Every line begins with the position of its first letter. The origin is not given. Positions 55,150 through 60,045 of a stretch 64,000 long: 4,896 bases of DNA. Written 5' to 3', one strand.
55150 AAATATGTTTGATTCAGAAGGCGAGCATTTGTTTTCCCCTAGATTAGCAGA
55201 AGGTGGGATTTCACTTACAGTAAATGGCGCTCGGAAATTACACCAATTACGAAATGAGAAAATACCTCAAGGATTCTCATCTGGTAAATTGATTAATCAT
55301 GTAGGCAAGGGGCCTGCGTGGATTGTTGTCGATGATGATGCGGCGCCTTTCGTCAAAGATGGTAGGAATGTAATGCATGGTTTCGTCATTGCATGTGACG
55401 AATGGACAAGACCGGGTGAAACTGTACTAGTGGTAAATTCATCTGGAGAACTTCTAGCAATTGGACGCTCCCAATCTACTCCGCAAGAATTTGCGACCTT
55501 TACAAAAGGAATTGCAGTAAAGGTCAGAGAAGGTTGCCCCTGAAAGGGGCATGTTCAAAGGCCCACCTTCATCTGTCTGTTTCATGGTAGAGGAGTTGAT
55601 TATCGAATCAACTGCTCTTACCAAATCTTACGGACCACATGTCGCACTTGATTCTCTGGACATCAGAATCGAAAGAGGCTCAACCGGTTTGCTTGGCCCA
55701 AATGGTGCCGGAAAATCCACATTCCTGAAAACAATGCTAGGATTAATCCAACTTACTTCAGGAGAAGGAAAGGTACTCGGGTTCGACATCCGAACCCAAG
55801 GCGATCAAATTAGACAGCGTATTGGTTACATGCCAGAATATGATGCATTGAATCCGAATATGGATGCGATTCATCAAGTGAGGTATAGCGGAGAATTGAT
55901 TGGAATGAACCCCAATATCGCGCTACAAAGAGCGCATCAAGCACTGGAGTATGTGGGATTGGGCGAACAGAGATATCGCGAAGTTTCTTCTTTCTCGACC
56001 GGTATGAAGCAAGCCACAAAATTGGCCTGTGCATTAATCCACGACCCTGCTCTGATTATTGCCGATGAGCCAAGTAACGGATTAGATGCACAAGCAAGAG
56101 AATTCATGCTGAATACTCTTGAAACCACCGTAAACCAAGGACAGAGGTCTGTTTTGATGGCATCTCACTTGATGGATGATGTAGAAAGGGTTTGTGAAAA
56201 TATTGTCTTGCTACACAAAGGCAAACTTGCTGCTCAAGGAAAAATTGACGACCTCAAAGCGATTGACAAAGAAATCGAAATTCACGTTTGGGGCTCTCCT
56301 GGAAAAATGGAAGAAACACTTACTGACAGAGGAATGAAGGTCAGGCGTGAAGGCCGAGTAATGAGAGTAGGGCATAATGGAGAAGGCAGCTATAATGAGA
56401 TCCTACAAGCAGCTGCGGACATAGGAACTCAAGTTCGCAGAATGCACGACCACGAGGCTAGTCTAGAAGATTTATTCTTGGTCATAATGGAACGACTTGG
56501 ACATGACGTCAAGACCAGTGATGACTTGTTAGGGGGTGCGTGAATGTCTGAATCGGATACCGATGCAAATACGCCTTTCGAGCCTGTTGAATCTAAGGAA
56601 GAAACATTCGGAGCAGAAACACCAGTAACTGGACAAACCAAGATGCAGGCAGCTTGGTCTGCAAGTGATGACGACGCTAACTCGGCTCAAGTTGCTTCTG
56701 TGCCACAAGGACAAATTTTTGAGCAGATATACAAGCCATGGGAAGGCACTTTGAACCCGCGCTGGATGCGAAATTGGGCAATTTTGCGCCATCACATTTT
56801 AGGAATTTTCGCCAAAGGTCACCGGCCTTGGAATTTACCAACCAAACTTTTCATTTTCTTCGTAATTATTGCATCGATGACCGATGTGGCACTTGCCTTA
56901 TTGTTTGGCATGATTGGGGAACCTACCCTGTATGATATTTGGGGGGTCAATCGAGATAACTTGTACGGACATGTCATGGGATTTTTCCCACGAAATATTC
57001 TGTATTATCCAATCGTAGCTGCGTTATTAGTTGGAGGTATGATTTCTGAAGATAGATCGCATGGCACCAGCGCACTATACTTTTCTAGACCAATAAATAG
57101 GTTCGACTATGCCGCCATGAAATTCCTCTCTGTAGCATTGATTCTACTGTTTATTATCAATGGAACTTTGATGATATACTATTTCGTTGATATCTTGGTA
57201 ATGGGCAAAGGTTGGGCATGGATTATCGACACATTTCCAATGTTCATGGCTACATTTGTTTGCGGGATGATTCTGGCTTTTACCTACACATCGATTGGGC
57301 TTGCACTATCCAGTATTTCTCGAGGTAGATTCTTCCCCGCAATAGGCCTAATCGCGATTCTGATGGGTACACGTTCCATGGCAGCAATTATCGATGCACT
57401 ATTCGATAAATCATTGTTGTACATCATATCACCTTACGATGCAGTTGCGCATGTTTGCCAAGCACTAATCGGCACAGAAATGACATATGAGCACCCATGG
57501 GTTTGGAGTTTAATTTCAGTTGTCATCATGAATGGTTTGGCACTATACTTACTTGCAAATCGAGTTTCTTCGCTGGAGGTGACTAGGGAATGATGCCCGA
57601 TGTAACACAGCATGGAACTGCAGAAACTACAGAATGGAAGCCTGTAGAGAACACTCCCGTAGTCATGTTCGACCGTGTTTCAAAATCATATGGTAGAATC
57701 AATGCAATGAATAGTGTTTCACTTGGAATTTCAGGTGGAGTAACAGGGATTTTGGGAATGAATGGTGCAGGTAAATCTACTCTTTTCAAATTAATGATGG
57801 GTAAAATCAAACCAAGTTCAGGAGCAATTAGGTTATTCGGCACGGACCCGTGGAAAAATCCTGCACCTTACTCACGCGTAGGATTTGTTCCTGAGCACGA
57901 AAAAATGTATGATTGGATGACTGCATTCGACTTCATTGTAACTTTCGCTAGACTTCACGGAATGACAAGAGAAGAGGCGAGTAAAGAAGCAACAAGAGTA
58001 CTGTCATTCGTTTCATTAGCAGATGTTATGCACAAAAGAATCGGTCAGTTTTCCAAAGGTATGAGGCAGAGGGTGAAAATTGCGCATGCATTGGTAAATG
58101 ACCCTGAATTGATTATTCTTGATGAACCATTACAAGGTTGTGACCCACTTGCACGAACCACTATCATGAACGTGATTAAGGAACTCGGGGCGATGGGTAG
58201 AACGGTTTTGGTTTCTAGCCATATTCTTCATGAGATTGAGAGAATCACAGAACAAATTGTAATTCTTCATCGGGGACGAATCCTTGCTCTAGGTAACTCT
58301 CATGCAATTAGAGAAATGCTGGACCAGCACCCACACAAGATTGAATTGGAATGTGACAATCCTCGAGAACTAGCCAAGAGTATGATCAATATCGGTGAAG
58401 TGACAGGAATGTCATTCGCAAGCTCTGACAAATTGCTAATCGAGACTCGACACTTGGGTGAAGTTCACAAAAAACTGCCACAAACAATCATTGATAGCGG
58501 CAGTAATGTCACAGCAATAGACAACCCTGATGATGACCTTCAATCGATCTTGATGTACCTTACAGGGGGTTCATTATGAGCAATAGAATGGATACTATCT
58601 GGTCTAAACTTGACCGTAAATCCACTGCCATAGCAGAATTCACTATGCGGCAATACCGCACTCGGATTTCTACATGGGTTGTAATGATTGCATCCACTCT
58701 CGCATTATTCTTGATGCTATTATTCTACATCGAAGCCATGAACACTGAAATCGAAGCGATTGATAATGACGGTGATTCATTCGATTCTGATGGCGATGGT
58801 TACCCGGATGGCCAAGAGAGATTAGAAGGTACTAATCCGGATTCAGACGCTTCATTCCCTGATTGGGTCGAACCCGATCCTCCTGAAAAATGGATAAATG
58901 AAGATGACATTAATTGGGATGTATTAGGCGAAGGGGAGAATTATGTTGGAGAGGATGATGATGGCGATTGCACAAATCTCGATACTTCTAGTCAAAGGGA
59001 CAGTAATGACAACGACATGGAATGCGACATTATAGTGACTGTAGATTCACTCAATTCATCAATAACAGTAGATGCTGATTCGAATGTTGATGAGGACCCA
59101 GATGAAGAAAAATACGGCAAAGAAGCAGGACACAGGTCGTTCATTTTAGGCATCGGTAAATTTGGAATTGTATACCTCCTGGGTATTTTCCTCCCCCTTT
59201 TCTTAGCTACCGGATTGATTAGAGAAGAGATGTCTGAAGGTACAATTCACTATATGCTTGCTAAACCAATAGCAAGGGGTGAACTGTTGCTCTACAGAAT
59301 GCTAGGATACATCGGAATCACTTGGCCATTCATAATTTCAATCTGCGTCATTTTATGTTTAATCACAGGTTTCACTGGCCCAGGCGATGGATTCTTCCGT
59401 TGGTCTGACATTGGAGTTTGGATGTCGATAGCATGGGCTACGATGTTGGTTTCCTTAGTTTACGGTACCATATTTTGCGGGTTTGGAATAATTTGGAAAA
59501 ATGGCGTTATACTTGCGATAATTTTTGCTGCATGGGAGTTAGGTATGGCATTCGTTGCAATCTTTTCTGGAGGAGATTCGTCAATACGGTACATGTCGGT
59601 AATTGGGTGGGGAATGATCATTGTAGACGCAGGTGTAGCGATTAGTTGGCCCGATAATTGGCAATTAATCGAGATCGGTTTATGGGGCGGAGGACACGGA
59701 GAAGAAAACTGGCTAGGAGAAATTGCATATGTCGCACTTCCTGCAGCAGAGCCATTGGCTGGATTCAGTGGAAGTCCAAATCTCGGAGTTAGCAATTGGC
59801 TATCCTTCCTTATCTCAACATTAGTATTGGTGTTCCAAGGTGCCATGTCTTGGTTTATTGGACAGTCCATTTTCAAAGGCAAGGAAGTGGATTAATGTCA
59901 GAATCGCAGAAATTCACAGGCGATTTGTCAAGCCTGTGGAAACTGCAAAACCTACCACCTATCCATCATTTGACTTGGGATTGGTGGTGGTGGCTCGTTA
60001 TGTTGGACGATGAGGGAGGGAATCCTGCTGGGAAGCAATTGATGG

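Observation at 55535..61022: Five-gene translationally coupled operon: two ABC ATPase/ABC-2 permease pairs plus an AttH/CrtC/tocopherol-cyclase-like Trp-rich protein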

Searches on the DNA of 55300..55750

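Call 95: search_rna_families(source=window, start=55300, end=55750, threshold=evalue, max_evalue=5)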
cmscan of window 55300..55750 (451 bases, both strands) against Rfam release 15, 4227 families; matches with E-value up to 5: 0.
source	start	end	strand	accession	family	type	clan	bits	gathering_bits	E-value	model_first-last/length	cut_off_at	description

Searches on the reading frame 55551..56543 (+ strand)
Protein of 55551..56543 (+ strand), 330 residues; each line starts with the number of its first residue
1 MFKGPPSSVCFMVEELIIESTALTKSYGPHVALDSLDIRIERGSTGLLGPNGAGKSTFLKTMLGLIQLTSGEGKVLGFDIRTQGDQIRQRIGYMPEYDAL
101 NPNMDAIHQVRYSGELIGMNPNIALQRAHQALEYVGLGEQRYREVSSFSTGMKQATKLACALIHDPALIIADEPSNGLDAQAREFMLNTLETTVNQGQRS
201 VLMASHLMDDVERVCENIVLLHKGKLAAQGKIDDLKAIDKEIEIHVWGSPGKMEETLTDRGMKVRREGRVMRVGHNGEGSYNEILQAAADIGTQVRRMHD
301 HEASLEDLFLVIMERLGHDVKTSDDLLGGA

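Call 3: search_protein_families(library=pfam, proteins=[window:55551-56543:+], max_evalue=0.01)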
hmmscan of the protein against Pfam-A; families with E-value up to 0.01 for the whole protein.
window:55551-56543:+ (330 aa): 7 families
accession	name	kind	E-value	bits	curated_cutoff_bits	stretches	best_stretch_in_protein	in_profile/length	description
PF00005.33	ABC_tran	-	4.6e-26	92.5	25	1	35-176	3-137/137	ABC transporter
PF13304.12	AAA_21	-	3.3e-10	40.9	27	2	105-206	191-298/304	AAA domain, putative AbiEii toxin, Type IV TA system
PF02463.25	SMC_N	-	0.00074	19.4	40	0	35-62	17-44/220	RecF/RecN/SMC N terminal domain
PF13476.12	AAA_23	-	0.0011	20.1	27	1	34-60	11-37/201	AAA domain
PF13555.12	AAA_29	-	0.0014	18.8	27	1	37-62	16-42/61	P-loop containing region of AAA domain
PF13175.12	AAA_15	-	0.0061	16.7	32.1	0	38-66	19-47/374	AAA ATPase domain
PF13732.12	DrrA1-3_C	-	0.008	17.3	27.4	0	230-310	1-78/81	ATP-binding protein DrrA1-3-like, C-terminal domain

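Call 4: search_protein_families(library=ncbifam, proteins=[window:55551-56543:+], max_evalue=0.01)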
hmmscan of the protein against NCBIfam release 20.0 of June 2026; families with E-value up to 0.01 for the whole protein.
window:55551-56543:+ (330 aa): 188 families (the best 25 are shown)
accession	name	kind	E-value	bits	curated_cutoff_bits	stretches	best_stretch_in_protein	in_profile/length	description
TIGR01188.1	drrA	subfamily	5.6e-59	199.9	312.45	1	25-312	1-300/302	daunorubicin resistance ABC transporter, ATP-binding protein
TIGR03522.1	GldA_ABC_ATP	equivalog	2.3e-49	168.5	402.6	1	18-309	3-297/301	gliding motility-associated ABC transporter ATP-binding subunit GldA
NF010060.0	PRK13537.1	equivalog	4.6e-47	160.4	521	1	15-315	13-310/314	nodulation factor ABC transporter ATP-binding protein NodI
TIGR03864.1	PQQ_ABC_ATP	hypoth_equivalog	1.5e-46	158.7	302.25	1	19-237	3-221/236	ABC transporter, ATP-binding subunit, PQQ-dependent alcohol dehydrogenase system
NF010059.0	PRK13536.1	equivalog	3.8e-43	147.5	549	1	13-269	39-297/342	nodulation factor ABC transporter ATP-binding protein NodI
TIGR01288.1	nodI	equivalog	3.1e-41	141.3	424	1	16-311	3-295/303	nodulation factor ABC transporter ATP-binding protein NodI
NF033858.1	ABC2_perm_RbbA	equivalog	3.9e-39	134.3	1050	1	14-237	263-486/909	ribosome-associated ATPase/putative transporter RbbA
TIGR04521.1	ECF_ATPase_2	equivalog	2.5e-36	125.2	330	1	30-264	18-263/279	energy-coupling factor transporter ATPase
TIGR03740.1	galliderm_ABC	subfamily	6.5e-36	124.1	309.75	1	20-237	3-213/223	lantibiotic protection ABC transporter ATP-binding subunit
NF047565.1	PSM_export_PmtA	equivalog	4.6e-30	104.9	350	1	30-238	14-218/282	phenol-soluble modulin export ABC transporter ATP-binding protein PmtA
NF010158.0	PRK13637.1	equivalog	6.7e-30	104.2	390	1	30-240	20-238/287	energy-coupling factor transporter ATPase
NF053840.1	MnTportMntADein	equivalog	7e-30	104.3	400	1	18-234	2-218/240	manganese ABC transporter ATP-binding protein MntA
TIGR04520.1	ECF_ATPase_1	equivalog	6e-29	101.3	315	1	23-265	6-255/269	energy-coupling factor transporter ATPase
TIGR01257.1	rim_protein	equivalog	2.9e-28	97.4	4012.85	1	22-237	1942-2159/2272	rim ABC transporter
TIGR02315.1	ABC_phnC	equivalog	1.9e-27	96.3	266.1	1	18-235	2-233/243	phosphonate ABC transporter ATP-binding protein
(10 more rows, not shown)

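Call 75: search_solved_structures(query=window:55551-56543:+, max_evalue=1e-30)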
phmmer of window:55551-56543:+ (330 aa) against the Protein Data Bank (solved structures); distinct sequences matched with E-value up to 1e-30: 20.
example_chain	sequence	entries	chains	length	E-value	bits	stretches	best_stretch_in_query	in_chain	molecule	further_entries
7lkp_A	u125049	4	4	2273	1e-53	186.3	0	23-237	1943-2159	Retinal-specific phospholipid-transporting ATPase ABCA4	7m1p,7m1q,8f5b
7e7i_A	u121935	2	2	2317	1.1e-53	186.2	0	23-237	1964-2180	Retinal-specific phospholipid-transporting ATPase ABCA4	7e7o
7w01_A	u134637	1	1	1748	1.7e-53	185.6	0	16-236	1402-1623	Phospholipid-transporting ATPase ABCA3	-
7lkz_A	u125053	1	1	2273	7e-53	183.6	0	23-237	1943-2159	Retinal-specific phospholipid-transporting ATPase ABCA4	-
7e7q_A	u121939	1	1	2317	7.3e-53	183.5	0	23-237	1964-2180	Retinal-specific phospholipid-transporting ATPase ABCA4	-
7w02_A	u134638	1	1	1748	1.2e-52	182.8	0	16-236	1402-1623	Phospholipid-transporting ATPase ABCA3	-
7tby_A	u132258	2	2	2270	3.9e-50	174.5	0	17-236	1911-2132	ATP-binding cassette, sub-family A (ABC1), member 1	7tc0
7tbz_A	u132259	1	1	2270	3.9e-50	174.5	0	17-236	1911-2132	ATP-binding cassette, sub-family A (ABC1), member 1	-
7tdt_A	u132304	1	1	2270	3.9e-50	174.5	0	17-236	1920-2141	Phospholipid-transporting ATPase ABCA1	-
5xjy_A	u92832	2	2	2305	4.1e-50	174.4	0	17-236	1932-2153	ATP-binding cassette sub-family A member 1 | Phospholipid-transporting ATPase ABCA1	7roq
7tbw_A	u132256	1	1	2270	2.7e-49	171.8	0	17-236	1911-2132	ATP-binding cassette, sub-family A (ABC1), member 1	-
8edw_A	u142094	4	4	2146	1.1e-45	160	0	23-236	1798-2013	Phospholipid-transporting ATPase ABCA7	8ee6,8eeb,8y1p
8eop_A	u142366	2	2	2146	7.3e-45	157.2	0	23-236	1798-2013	Phospholipid-transporting ATPase ABCA7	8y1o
4yer_A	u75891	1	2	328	1.1e-32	117.2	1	15-313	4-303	ABC transporter ATP-binding protein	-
8k1n_E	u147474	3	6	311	1.6e-32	116.6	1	16-311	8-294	Multidrug efflux system ATP-binding protein Rv1218c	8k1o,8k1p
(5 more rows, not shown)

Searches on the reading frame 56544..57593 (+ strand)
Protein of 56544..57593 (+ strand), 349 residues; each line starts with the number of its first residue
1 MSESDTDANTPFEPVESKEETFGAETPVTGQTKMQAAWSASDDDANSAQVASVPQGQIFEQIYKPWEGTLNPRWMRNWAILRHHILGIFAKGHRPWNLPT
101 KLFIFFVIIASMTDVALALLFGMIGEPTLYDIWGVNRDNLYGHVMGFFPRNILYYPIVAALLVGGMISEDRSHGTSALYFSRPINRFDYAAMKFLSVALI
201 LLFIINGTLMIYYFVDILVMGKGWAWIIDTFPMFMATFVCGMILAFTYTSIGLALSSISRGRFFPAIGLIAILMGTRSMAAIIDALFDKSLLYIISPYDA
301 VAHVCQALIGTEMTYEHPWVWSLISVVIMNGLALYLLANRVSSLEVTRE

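Call 3: search_protein_families(library=pfam, proteins=[window:56544-57593:+], max_evalue=0.01)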
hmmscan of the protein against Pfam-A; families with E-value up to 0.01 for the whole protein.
window:56544-57593:+ (349 aa): 3 families
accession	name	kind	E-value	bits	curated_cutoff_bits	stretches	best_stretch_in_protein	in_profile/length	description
PF12679.13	ABC2_membrane_2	-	5.4e-09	36.1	27.2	1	152-291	75-215/283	ABC-2 family transporter protein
PF12730.13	ABC2_membrane_4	-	0.00018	22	27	1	102-267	14-170/179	ABC-2 family transporter protein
PF13346.12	ABC2_membrane_5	-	0.00054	20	25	1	153-296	41-183/205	ABC-2 family transporter protein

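Call 4: search_protein_families(library=ncbifam, proteins=[window:56544-57593:+], max_evalue=0.01)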
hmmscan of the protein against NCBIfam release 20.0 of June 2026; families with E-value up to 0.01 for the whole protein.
window:56544-57593:+ (349 aa): 2 families
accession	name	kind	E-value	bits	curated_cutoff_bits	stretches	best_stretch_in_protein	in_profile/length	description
TIGR03518.1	ABC_perm_GldF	equivalog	1.3e-06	28.6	288.5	1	165-262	71-164/240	gliding motility-associated ABC transporter permease subunit GldF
NF047564.1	PSM_export_PmtD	equivalog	0.0016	18.1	220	1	109-329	16-229/242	phenol-soluble modulin export ABC transporter permease subunit PmtD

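Call 74: search_solved_structures(query=window:56544-57593:+, max_evalue=1)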
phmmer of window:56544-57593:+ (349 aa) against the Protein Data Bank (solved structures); distinct sequences matched with E-value up to 1: 0.

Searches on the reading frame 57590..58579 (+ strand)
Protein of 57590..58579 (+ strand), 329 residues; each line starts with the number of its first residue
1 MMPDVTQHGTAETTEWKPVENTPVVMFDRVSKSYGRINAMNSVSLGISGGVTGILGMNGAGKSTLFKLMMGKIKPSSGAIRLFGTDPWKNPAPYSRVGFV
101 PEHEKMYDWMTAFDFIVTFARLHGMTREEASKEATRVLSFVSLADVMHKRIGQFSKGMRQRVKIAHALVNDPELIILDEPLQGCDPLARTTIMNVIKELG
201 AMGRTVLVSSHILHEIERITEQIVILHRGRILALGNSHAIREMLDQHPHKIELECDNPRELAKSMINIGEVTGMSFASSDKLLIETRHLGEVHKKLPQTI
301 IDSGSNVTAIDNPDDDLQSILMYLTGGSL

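Call 3: search_protein_families(library=pfam, proteins=[window:57590-58579:+], max_evalue=0.01)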
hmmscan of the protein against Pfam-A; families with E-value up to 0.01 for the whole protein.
window:57590-58579:+ (329 aa): 3 families
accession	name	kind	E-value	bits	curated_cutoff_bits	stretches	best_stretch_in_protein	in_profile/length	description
PF00005.33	ABC_tran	-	1.3e-28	100.8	25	1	47-181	8-136/137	ABC transporter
PF13304.12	AAA_21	-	2.1e-07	31.7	27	1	152-214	236-301/304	AAA domain, putative AbiEii toxin, Type IV TA system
PF13476.12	AAA_23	-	0.0023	19.1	27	1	48-67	18-37/201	AAA domain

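Call 4: search_protein_families(library=ncbifam, proteins=[window:57590-58579:+], max_evalue=0.01)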
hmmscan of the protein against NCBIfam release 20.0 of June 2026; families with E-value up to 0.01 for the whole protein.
window:57590-58579:+ (329 aa): 189 families (the best 25 are shown)
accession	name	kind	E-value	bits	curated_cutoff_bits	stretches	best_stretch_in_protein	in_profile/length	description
TIGR01188.1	drrA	subfamily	2.6e-56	191.1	312.45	1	32-326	1-302/302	daunorubicin resistance ABC transporter, ATP-binding protein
TIGR03522.1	GldA_ABC_ATP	equivalog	2.3e-53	181.6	402.6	1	27-322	5-298/301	gliding motility-associated ABC transporter ATP-binding subunit GldA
NF010060.0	PRK13537.1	equivalog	1.7e-45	155.3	521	1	19-275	10-267/314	nodulation factor ABC transporter ATP-binding protein NodI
NF010059.0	PRK13536.1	equivalog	2.2e-44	151.6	549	1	24-263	43-283/342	nodulation factor ABC transporter ATP-binding protein NodI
TIGR03740.1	galliderm_ABC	subfamily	3.8e-44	151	309.75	1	28-232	4-203/223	lantibiotic protection ABC transporter ATP-binding subunit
TIGR01288.1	nodI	equivalog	3.7e-43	147.6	424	1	29-264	9-245/303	nodulation factor ABC transporter ATP-binding protein NodI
TIGR03864.1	PQQ_ABC_ATP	hypoth_equivalog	6.9e-43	146.8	302.25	1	27-245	4-224/236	ABC transporter, ATP-binding subunit, PQQ-dependent alcohol dehydrogenase system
NF033858.1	ABC2_perm_RbbA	equivalog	6.4e-39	133.5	1050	1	19-243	261-487/909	ribosome-associated ATPase/putative transporter RbbA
TIGR04406.1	LPS_export_lptB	equivalog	1.8e-36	125.7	240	1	27-240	4-222/239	LPS export ABC transporter ATP-binding protein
TIGR02673.1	FtsE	equivalog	9.3e-34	117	264.85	1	24-230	1-214/214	cell division ATP-binding protein FtsE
TIGR04521.1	ECF_ATPase_2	equivalog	3.7e-33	114.8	330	1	37-264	18-255/279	energy-coupling factor transporter ATPase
TIGR00968.1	3a0106s01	subfamily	7e-33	114.1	342.75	1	27-241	3-219/237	sulfate ABC transporter ATP-binding protein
TIGR03410.1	urea_trans_UrtE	equivalog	2.4e-32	112.2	285.8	1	28-241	4-220/230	urea ABC transporter ATP-binding subunit UrtE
NF047565.1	PSM_export_PmtA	equivalog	2.7e-31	108.9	350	1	40-242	17-217/282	phenol-soluble modulin export ABC transporter ATP-binding protein PmtA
NF006987.0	PRK09452.1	equivalog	4.2e-30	104.7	482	1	12-242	5-237/378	spermidine/putrescine ABC transporter ATP-binding protein PotA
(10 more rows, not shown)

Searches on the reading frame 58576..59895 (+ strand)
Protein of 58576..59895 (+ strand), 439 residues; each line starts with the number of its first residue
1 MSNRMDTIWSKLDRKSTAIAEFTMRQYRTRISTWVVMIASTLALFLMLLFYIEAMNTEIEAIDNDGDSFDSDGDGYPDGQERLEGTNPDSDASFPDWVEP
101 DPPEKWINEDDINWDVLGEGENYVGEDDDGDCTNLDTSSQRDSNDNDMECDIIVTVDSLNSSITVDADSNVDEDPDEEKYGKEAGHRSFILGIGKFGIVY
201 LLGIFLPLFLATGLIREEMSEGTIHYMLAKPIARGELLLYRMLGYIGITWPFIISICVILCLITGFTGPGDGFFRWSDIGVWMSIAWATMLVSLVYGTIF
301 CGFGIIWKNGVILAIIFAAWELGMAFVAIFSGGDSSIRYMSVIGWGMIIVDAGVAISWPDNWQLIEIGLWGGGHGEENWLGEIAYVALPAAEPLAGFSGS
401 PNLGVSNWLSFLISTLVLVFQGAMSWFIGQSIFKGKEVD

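Call 3: search_protein_families(library=pfam, proteins=[window:58576-59895:+], max_evalue=0.01)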
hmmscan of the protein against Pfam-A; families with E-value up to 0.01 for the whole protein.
window:58576-59895:+ (439 aa): 4 families
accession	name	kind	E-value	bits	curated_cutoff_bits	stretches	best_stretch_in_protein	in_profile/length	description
PF12679.13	ABC2_membrane_2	-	8e-13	48.7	27.2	1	31-309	12-180/283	ABC-2 family transporter protein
PF18884.5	TSP3_bac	-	1.4e-05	25.2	25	1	70-88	1-19/22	Bacterial TSP3 repeat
PF12698.13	ABC2_membrane_3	-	3.4e-05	23.6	31.6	1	160-330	141-290/347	ABC-2 family transporter protein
PF12730.13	ABC2_membrane_4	-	0.0048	17.3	27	1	199-318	56-172/179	ABC-2 family transporter protein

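Call 4: search_protein_families(library=ncbifam, proteins=[window:58576-59895:+], max_evalue=0.01)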
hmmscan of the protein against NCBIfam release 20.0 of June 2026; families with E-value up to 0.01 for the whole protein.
window:58576-59895:+ (439 aa): 0 families

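Call 73: search_solved_structures(query=window:58576-59895:+, max_evalue=1)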
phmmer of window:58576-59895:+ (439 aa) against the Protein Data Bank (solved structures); distinct sequences matched with E-value up to 1: 0.
